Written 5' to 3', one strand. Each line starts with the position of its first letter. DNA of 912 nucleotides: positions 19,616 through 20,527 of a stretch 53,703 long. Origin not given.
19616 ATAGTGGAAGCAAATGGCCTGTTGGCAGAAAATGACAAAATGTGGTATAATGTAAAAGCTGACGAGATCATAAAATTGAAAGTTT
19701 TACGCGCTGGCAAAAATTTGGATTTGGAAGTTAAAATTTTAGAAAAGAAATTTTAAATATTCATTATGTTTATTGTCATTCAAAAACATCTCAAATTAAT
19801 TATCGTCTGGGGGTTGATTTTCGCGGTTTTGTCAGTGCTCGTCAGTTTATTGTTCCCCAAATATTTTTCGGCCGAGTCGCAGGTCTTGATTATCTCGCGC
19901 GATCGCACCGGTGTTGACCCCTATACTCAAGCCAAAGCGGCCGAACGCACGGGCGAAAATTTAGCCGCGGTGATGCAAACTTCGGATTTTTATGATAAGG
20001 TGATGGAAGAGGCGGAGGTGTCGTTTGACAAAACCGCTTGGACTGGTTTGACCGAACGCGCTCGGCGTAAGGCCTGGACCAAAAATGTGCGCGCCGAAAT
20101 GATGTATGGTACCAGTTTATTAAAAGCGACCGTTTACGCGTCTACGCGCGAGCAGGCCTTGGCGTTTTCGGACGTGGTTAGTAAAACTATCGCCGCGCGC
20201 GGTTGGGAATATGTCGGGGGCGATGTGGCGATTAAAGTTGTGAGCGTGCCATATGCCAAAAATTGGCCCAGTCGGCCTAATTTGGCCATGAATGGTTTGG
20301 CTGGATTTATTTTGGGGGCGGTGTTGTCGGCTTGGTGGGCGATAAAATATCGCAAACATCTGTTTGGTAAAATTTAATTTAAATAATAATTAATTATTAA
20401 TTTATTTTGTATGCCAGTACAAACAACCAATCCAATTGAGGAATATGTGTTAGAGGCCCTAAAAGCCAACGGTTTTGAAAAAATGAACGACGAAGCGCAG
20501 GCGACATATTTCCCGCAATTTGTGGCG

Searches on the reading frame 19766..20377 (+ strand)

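Call 107: search_protein_families(library=pfam, proteins=[window:19766-20377:+], max_evalue=0.001)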
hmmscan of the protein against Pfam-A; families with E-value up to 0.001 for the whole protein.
window:19766-20377:+ (203 aa): 1 family
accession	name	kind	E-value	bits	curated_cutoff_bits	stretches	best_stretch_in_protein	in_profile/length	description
PF02706.20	Wzz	-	7.7e-06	26.6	25.5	1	3-81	10-89/91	Chain length determinant protein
